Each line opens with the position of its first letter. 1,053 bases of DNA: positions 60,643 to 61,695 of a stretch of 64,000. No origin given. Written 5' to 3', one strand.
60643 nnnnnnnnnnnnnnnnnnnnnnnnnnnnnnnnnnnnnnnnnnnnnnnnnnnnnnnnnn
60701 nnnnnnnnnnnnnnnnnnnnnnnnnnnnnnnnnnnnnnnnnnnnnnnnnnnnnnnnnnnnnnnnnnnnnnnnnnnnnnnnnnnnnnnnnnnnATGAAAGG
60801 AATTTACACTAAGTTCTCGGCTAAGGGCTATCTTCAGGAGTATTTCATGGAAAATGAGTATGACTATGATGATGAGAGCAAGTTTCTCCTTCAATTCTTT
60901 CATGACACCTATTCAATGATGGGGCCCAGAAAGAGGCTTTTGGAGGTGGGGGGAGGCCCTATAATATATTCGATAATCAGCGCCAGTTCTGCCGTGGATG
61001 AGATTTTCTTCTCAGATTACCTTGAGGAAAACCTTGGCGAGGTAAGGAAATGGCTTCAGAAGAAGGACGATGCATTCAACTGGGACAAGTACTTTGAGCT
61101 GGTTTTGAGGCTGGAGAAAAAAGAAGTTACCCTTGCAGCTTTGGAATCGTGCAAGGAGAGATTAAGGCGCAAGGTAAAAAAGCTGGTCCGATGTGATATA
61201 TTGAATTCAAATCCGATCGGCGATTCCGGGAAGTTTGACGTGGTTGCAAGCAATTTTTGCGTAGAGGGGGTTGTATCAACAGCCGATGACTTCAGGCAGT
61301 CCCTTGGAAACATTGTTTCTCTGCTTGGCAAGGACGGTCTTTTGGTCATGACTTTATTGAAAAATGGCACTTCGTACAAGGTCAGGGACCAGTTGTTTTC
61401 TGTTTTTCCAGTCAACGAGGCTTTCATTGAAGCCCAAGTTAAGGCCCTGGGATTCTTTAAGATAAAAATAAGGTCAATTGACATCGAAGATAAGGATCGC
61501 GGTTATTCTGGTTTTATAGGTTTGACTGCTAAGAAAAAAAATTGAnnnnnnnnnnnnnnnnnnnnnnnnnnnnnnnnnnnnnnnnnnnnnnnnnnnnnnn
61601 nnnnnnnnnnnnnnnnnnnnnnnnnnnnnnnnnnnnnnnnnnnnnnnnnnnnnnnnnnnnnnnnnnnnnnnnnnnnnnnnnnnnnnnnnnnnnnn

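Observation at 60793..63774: NNMT/PNMT-family methyltransferase adjacent to tandem DUF2156 (aminoacyl-tRNA transferase-like) genes and a polyamine pair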

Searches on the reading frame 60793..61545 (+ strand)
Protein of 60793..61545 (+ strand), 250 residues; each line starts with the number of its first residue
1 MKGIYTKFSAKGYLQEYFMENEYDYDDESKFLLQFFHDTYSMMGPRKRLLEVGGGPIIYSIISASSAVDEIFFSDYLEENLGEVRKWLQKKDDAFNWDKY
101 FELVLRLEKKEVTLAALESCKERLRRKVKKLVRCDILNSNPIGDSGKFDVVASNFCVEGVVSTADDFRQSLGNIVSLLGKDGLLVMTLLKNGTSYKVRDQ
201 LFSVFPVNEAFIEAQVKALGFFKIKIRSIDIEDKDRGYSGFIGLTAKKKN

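Call 3: search_protein_families(library=pfam, proteins=[window:60793-61545:+], max_evalue=0.01)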
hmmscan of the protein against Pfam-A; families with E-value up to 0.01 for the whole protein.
window:60793-61545:+ (250 aa): 3 families
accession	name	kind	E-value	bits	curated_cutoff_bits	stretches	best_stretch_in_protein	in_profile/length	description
PF01234.23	NNMT_PNMT_TEMT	-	2.2e-42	145.5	25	1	5-227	13-238/261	NNMT/PNMT/TEMT family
PF08241.18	Methyltransf_11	-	0.00058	20.9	21.2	1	114-186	28-95/95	Methyltransferase domain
PF08242.18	Methyltransf_12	-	0.00072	20.7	30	1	115-184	31-98/98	Methyltransferase domain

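Call 4: search_protein_families(library=ncbifam, proteins=[window:60793-61545:+], max_evalue=0.01)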
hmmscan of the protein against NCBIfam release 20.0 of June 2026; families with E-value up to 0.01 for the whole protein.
window:60793-61545:+ (250 aa): 2 families
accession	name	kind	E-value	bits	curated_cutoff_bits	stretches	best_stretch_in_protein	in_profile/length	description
NF041360.1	GntF_guanitoxin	equivalog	1.1e-28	100.1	60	1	6-247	11-272/273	guanitoxin biosynthesis pre-guanitoxin forming N-methyltransferase GntF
NF040568.1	SCO2525_fam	equivalog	1.2e-12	47.8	240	1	6-242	7-236/242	SCO2525 family SAM-dependent methyltransferase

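Call 11: find_encoding_contigs(protein=window:60793-61545:+, flank=10000, max_places=10)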
Protein window:60793-61545:+ (250 aa): 4 contigs read that carry it; 4 places shown.
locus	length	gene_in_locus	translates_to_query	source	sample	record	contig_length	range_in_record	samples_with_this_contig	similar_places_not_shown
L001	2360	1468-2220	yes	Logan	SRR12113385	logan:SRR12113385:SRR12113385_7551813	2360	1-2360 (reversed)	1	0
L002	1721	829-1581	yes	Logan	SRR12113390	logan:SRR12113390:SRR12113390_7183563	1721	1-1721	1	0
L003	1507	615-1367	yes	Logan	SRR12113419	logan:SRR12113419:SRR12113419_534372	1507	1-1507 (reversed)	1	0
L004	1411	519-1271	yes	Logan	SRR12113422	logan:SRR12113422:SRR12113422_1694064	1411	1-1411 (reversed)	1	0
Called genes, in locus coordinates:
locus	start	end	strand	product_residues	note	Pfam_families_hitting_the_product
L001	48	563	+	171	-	PF02675:AdoMet_dc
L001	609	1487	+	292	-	PF00491:Arginase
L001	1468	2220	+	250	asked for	PF01234:NNMT_PNMT_TEMT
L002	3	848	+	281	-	?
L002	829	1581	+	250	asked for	PF01234:NNMT_PNMT_TEMT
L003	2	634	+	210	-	?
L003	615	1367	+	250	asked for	PF01234:NNMT_PNMT_TEMT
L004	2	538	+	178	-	?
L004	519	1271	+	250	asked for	PF01234:NNMT_PNMT_TEMT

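Call 12: find_homologous_proteins(query=window:60793-61545:+, max_evalue=0.00001)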
Query window:60793-61545:+ (250 aa): 5 proteins with E <= 0.00001 among 489 candidates.
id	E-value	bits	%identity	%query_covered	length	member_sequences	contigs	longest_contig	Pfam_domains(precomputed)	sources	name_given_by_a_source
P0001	1.2e-160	550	100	100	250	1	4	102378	PF01234.24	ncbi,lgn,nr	ncbi:methyltransferase domain-containing protein [Candidatus Woesearchaeota archaeon]|nr:methyltrans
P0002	1.4e-95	337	62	99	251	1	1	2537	PF01234.24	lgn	-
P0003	2.0e-61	226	48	98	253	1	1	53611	PF01234.24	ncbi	-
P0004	1.4e-60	223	47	98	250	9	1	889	PF01234.24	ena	-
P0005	5.1e-51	191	42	98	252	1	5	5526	PF01234.24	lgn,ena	-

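Call 13: find_encoding_contigs(protein=P0003, flank=10000, max_places=4)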
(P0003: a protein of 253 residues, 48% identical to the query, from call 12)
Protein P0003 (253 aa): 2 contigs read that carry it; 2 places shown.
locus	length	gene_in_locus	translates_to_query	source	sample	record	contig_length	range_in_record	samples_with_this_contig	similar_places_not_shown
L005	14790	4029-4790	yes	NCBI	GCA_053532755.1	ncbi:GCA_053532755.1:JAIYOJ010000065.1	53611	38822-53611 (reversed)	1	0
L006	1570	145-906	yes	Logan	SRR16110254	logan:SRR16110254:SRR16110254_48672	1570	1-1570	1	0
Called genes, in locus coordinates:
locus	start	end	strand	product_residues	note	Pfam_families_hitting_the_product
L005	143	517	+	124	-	PF03692:CxxCxxCC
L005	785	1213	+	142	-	PF01092:Ribosomal_S6e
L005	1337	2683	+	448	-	PF00009:GTP_EFTU, PF03144:GTP_EFTU_D2 (faint), PF09173:eIF2_C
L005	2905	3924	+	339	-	PF01916:DS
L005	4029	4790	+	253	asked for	PF01234:NNMT_PNMT_TEMT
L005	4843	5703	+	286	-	PF00795:CN_hydrolase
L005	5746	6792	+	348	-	PF04371:PAD_porph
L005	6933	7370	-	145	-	PF02675:AdoMet_dc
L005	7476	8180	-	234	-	PF07314:Lit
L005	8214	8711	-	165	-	-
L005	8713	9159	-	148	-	-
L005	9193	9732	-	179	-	PF01936:NYN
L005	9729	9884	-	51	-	-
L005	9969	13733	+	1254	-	PF03104:DNA_pol_B_exo1, PF00136:DNA_pol_B, PF14890:Intein_splicing, PF14528:LAGLIDADG_3 (weak), PF00136:DNA_pol_B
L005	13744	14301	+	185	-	-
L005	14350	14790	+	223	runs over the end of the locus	-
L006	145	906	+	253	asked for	PF01234:NNMT_PNMT_TEMT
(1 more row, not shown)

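Call 14: find_encoding_contigs(protein=P0005, flank=10000, max_places=5)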
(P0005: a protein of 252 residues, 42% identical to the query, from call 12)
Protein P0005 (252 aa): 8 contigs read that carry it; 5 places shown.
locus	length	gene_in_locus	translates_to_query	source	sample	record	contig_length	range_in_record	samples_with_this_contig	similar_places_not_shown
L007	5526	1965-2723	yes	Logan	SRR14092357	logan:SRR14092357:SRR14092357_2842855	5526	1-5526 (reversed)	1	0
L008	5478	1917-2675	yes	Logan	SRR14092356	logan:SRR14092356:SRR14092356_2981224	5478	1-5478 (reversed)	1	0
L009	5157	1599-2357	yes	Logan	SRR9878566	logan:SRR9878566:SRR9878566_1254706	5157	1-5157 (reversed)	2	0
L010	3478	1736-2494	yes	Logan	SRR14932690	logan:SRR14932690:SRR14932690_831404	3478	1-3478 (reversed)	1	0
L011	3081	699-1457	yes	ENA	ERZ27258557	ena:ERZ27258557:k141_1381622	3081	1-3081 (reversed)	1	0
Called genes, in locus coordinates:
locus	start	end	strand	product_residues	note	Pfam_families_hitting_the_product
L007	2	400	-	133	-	?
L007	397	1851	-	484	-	PF01276:OKR_DC_1, PF03711:OKR_DC_1_C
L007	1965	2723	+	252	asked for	PF01234:NNMT_PNMT_TEMT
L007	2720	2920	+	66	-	-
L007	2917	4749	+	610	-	PF00672:HAMP, PF00211:Guanylate_cyc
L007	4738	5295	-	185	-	PF04116:FA_hydroxylase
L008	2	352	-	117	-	?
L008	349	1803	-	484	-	PF01276:OKR_DC_1, PF03711:OKR_DC_1_C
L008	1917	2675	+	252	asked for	PF01234:NNMT_PNMT_TEMT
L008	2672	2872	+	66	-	-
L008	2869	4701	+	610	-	PF00672:HAMP, PF00211:Guanylate_cyc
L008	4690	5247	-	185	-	PF04116:FA_hydroxylase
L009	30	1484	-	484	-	PF01276:OKR_DC_1, PF03711:OKR_DC_1_C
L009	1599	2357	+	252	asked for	PF01234:NNMT_PNMT_TEMT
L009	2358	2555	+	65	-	-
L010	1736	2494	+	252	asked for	PF01234:NNMT_PNMT_TEMT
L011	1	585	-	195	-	?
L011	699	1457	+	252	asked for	PF01234:NNMT_PNMT_TEMT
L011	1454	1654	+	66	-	-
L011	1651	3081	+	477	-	?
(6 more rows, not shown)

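Call 15: find_encoding_contigs(protein=P0002, flank=10000, max_places=4)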
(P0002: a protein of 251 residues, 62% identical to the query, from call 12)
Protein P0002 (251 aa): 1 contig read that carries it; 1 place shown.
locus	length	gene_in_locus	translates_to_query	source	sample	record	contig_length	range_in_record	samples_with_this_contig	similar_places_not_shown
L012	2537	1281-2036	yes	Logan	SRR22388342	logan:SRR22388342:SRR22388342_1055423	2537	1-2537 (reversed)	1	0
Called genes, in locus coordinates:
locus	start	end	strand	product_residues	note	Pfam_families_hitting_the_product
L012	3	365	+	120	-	?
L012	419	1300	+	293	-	PF00491:Arginase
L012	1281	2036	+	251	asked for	PF01234:NNMT_PNMT_TEMT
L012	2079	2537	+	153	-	?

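Call 32: find_related_loci(query=A2, collection=genome_contigs, flank=6000)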
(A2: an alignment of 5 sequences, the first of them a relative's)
Query A2 (250 aa) in genome_contigs; peptide patterns used: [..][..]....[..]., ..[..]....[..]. (x = any residue, [..] = any of these).
40 stretches matched a pattern; 17 encode a relative of the query (tblastn E <= 1e-3); 17 distinct loci.
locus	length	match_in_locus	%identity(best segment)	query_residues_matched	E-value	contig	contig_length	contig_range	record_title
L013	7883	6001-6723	43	5-248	3e-63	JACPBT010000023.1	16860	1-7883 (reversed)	MAG: Candidatus Woesearchaeota archaeon isolate NC_groundwater_264_Ag_S-0.2um_45_11 S5_GD2017_2_S2_scaffold_7101, whole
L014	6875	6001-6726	45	5-248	3e-61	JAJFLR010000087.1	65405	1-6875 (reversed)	MAG: Opitutales bacterium isolate OFTM360 OFTM360_86, whole genome shotgun sequence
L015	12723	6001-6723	41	5-248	2e-60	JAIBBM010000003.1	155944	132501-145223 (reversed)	MAG: Leptospirales bacterium isolate SSF25 NODE_1272_length_155944_cov_83.373066, whole genome shotgun sequence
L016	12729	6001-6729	39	5-250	2e-58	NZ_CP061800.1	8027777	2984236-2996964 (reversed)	Desulfonema magnum strain 4be13 chromosome, complete genome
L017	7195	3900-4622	36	5-249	7e-51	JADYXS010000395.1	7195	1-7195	MAG: Candidatus Obscuribacter sp. isolate MP5IB2 169 k99_1418743, whole genome shotgun sequence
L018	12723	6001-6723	37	6-248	1e-50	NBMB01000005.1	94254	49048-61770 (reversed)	MAG: Candidatus Cloacimonetes bacterium 4572_55 ex4572_55_scaffold_29, whole genome shotgun sequence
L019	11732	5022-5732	39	5-248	5e-50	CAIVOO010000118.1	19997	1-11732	uncultured archaeon isolate AM-sed-core3-D1_bin-502 genome assembly, contig: bin-502:118/159, whole genome shotgun seque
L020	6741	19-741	35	5-249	1e-49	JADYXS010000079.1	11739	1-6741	MAG: Candidatus Obscuribacter sp. isolate MP5IB2 169 k99_237609, whole genome shotgun sequence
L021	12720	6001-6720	38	8-250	2e-47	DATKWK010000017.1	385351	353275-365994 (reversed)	MAG TPA_asm: Candidatus Bathyarchaeia archaeon isolate SMAG_U14161 k141_4541970, whole genome shotgun sequence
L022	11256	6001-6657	38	5-229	3e-46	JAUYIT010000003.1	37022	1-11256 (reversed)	MAG: Candidatus Komeilibacteria bacterium isolate C24_metabat.bin.105 C24_k141_854946, whole genome shotgun sequence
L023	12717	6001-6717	35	8-248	3e-37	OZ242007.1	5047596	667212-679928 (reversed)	MAG: Arenicellales bacterium isolate 2a8091be-2230-4377-859d-c70952c9977b genome assembly, chromosome: 1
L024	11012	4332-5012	33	24-248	4e-34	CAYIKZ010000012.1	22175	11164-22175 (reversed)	MAG TPA_asm: uncultured Candidatus Saccharibacteria bacterium isolate ERP119705_co23_399 genome assembly, contig: NODE_2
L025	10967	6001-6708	32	8-247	4e-34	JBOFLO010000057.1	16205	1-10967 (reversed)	MAG: Candidatus Altimarinota bacterium isolate WFFMC_MAG_338 k139_61997_flag=1_multi=7.0000_len=16205, whole genome shot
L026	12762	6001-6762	31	8-248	1e-33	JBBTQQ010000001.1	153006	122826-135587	MAG: Patescibacteria group bacterium isolate H41-bin257_1 H41_bin257_1_000000000001, whole genome shotgun sequence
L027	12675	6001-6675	32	26-248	5e-29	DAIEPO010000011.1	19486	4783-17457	MAG TPA_asm: bacterium isolate clean1170 NODE_11_length_19486_cov_4.894224, whole genome shotgun sequence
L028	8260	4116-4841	30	5-247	8e-28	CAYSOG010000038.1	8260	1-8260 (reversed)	MAG TPA_asm: uncultured Gammaproteobacteria bacterium isolate SRP200132_co1_489 genome assembly, contig: NODE_15839_leng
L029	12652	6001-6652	43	5-229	8e-20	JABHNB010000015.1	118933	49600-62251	MAG: archaeon isolate SI037S2_bin81 k141_502233, whole genome shotgun sequence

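Call 36: search_protein_families(library=pfam, proteins=[L013:2824-5964:+, L014:3992-5908:+, L016:4227-5849:+, L016:7088-8680:+, L017:2287-3801:+, L017:5023-5712:-, L018:5106-5888:+, L018:6768-8009:+, L020:804-2312:-, L021:5110-5940:-], max_evalue=0.0001)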
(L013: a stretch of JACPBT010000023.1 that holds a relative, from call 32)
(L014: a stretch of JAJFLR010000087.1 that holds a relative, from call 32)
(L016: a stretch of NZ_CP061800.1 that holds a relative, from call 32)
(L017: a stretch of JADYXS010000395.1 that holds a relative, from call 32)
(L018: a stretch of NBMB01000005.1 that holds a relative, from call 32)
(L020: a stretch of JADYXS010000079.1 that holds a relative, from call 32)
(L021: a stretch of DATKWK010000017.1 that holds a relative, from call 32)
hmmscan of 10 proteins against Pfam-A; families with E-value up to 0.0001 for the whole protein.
L013:2824-5964:+ (1046 aa): 4 families
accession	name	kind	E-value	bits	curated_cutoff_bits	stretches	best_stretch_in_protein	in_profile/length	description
PF00133.28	tRNA-synt_1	-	2e-118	396.2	22.7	1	41-643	3-407/414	tRNA synthetases class I (I, L, M and V)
PF08264.19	Anticodon_1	-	2.8e-32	112.1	25.1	1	690-828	1-146/148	Anticodon-binding domain of tRNA ligase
PF19302.4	DUF5915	-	1.3e-23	84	27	1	848-1030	3-181/195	Domain of unknown function (DUF5915)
PF09334.17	tRNA-synt_1g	-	2.8e-12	46.5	20.1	0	72-212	10-131/391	tRNA synthetases class I (M)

L014:3992-5908:+ (638 aa): 3 families
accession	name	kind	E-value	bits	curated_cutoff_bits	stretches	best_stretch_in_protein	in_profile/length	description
PF02784.22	Orn_Arg_deC_N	-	2.7e-38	132.2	23.4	1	88-347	7-247/247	Pyridoxal-dependent decarboxylase, pyridoxal binding domain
PF17810.6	Arg_decarb_HB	-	4.2e-13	49.8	23.3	1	376-452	6-83/84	Arginine decarboxylase helical bundle domain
PF17944.6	Arg_decarbox_C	-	3.4e-10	40.7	23.3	1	583-636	1-51/51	Arginine decarboxylase C-terminal helical extension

L016:4227-5849:+ (540 aa): 3 families
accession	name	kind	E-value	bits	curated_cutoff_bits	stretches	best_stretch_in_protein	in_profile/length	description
PF00005.33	ABC_tran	-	4.5e-25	89.3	25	1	355-486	3-136/137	ABC transporter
PF13304.12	AAA_21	-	1.4e-10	42.1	27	1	433-518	214-299/304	AAA domain, putative AbiEii toxin, Type IV TA system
PF02463.25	SMC_N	-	5.6e-07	29.7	40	0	432-533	121-213/220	RecF/RecN/SMC N terminal domain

L016:7088-8680:+ (530 aa): 4 families
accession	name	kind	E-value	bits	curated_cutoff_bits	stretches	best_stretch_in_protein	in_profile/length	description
PF00005.33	ABC_tran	-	5.2e-25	89.1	25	1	344-477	2-136/137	ABC transporter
PF00664.28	ABC_membrane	-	1.3e-08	35.3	28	1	27-272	19-267/274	ABC transporter transmembrane region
PF02463.25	SMC_N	-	2.3e-05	24.4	40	0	353-373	24-44/220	RecF/RecN/SMC N terminal domain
PF13304.12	AAA_21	-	4.4e-05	24.1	27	0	356-375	2-21/304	AAA domain, putative AbiEii toxin, Type IV TA system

L017:2287-3801:+ (504 aa): 2 families
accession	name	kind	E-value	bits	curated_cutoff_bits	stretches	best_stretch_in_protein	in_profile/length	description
PF03435.24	Sacchrp_dh_NADP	-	2.2e-19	70.5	25.1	1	34-174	1-129/129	Saccharopine dehydrogenase NADP binding domain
PF16653.10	Sacchrp_dh_C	-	7.1e-12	46.4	31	1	178-464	1-257/265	Saccharopine dehydrogenase C-terminal domain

L017:5023-5712:- (229 aa): 2 families
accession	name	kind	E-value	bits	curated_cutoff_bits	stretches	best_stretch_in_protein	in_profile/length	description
PF00072.30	Response_reg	-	3.4e-25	88.8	30.2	1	4-114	1-111/111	Response regulator receiver domain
PF00486.34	Trans_reg_C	-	4.5e-18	65.5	26.2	1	148-221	3-77/77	Transcriptional regulatory protein, C terminal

L018:5106-5888:+ (260 aa): 0 families

L018:6768-8009:+ (413 aa): 2 families
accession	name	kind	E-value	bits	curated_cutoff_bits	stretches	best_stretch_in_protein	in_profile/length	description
PF02784.22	Orn_Arg_deC_N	-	2.3e-33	116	23.4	1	53-294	3-246/247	Pyridoxal-dependent decarboxylase, pyridoxal binding domain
PF00278.28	Orn_DAP_Arg_deC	-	2.6e-13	50.5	23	1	188-391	5-95/95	Pyridoxal-dependent decarboxylase, C-terminal sheet domain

L020:804-2312:- (502 aa): 0 families

L021:5110-5940:- (276 aa): 2 families
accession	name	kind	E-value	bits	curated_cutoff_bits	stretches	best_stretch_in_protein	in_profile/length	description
PF01978.25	TrmB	-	1e-14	54.5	25.6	1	20-71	4-55/68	Sugar-specific transcriptional regulator TrmB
PF13412.12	HTH_24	-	6.2e-05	22.9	21.9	0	29-68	8-47/48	Winged helix-turn-helix DNA-binding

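Call 37: search_protein_families(library=pfam, proteins=[L019:4568-4954:+, L019:3931-4551:+, L019:5749-6804:+, L019:6713-7999:+, L021:6726-7715:-, L022:4610-5974:+, L022:6794-7744:+, L023:6780-7385:+, L023:7463-8854:+, L024:3226-4020:+], max_evalue=0.0001)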
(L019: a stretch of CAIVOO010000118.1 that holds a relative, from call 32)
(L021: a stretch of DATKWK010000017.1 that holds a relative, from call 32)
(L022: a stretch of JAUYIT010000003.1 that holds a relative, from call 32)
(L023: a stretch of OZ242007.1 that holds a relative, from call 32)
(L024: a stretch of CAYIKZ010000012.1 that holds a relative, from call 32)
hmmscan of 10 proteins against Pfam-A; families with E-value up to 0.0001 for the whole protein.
L019:4568-4954:+ (128 aa): 0 families

L019:3931-4551:+ (206 aa): 0 families

L019:5749-6804:+ (351 aa): 12 families
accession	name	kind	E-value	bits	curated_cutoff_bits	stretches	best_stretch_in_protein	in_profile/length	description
PF01078.27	Mg_chelatase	-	5.8e-19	68.7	20.3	2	24-75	2-53/207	Magnesium chelatase, subunit ChlI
PF07728.20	AAA_5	-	6.9e-18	65.4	22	1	111-220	28-139/139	AAA domain (dynein-related subfamily)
PF07726.17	AAA_3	-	4e-17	62.8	27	1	110-220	26-129/131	ATPase family associated with various cellular activities (AAA)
PF17863.7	AAA_lid_2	-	3.3e-10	40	22.7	1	275-322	15-62/74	AAA lid domain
PF00158.32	Sigma54_activat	-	3.6e-10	40.2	20.2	1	147-203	86-142/168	Sigma-54 interaction domain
PF00004.35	AAA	-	4.1e-09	37.4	21.2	1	47-224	1-127/131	ATPase family associated with various cellular activities (AAA)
PF00493.29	MCM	-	1.2e-07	31.5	23.3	0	146-228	113-206/224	MCM P-loop domain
PF20030.5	bpMoxR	-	6.1e-07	29.2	27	0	26-68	13-55/205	MoxR domain in the MoxR-vWA-beta-propeller ternary systems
PF05496.18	RuvB_N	-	1.8e-06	28.2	27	1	24-67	6-56/159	Holliday junction DNA helicase RuvB P-loop domain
PF20720.3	nSTAND3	-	3.7e-06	27.2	27.2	1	36-67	9-40/155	Novel STAND NTPase 3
PF07724.20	AAA_2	-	5.2e-06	27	27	1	47-207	6-128/166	AAA domain (Cdc48 subfamily)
PF14532.12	Sigma54_activ_2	-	1.9e-05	25.4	25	0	31-78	8-56/138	Sigma-54 interaction domain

L019:6713-7999:+ (428 aa): 4 families
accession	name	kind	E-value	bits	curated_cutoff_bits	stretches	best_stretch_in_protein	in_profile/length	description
PF13519.12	VWA_2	-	1.8e-12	48.3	27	1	254-353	1-106/107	von Willebrand factor type A domain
PF00092.34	VWA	-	4.2e-12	47.1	23.8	1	255-417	3-171/174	von Willebrand factor type A domain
PF01882.25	DUF58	-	8.3e-05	22.3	23.4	0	255-355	39-145/216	Protein of unknown function DUF58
PF13768.12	VWA_3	-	8.6e-05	23.1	27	0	254-394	3-143/155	von Willebrand factor type A domain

L021:6726-7715:- (329 aa): 11 families
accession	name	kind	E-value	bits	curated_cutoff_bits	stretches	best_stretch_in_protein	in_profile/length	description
PF04015.17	DUF362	-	3.8e-30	105.9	24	1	31-287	1-200/200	Domain of unknown function (DUF362)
PF00037.32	Fer4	-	1e-08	35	21.1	1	171-189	6-24/24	4Fe-4S binding domain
PF12838.12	Fer4_7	-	3.6e-08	34.2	27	1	173-216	2-52/52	4Fe-4S dicluster domain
PF13237.11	Fer4_10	-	1.6e-07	31.5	25.5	1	171-213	7-53/53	4Fe-4S dicluster domain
PF25160.1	LdpA_Fe-S-bd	-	3.8e-07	30.2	27.6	1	179-217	9-43/49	LdpA Fe-S cluster-binding domain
PF13183.11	Fer4_8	-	1e-06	29.6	27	0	166-186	47-67/68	4Fe-4S dicluster domain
PF12797.12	Fer4_2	-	1e-06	28.7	24.5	0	171-185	8-22/22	4Fe-4S binding domain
PF13187.11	Fer4_9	-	1.4e-06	28.7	27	1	172-216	1-51/52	4Fe-4S dicluster domain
PF14697.11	Fer4_21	-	2.3e-06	28.1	35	1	172-217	7-57/59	4Fe-4S dicluster domain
PF12837.12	Fer4_6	-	9.5e-06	25.8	25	0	171-188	7-24/24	4Fe-4S binding domain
PF13484.11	Fer4_16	-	7.3e-05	23.9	30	0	173-202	2-29/66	4Fe-4S double cluster binding domain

L022:4610-5974:+ (454 aa): 2 families
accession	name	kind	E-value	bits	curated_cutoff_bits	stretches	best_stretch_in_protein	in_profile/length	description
PF02784.22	Orn_Arg_deC_N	-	6.4e-30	104.8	23.4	1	78-270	3-201/247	Pyridoxal-dependent decarboxylase, pyridoxal binding domain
PF00278.28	Orn_DAP_Arg_deC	-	6.7e-06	26.7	23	1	338-431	5-93/95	Pyridoxal-dependent decarboxylase, C-terminal sheet domain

L022:6794-7744:+ (316 aa): 0 families

L023:6780-7385:+ (201 aa): 1 family
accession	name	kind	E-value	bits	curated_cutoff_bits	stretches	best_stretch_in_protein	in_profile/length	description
PF13640.12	2OG-FeII_Oxy_3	-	2.1e-07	32.2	27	1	99-176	5-95/98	2OG-Fe(II) oxygenase superfamily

L023:7463-8854:+ (463 aa): 1 family
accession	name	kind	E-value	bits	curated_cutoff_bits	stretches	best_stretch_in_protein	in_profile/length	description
PF01554.23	MatE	-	1.7e-43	148.5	24.9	2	25-184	1-161/161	MatE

L024:3226-4020:+ (264 aa): 2 families
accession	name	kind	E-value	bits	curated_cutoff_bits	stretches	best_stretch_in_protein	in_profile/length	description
PF00072.30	Response_reg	-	4.3e-27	94.9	30.2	1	44-154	1-111/111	Response regulator receiver domain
PF00486.34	Trans_reg_C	-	2e-23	82.7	26.2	1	187-261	2-77/77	Transcriptional regulatory protein, C terminal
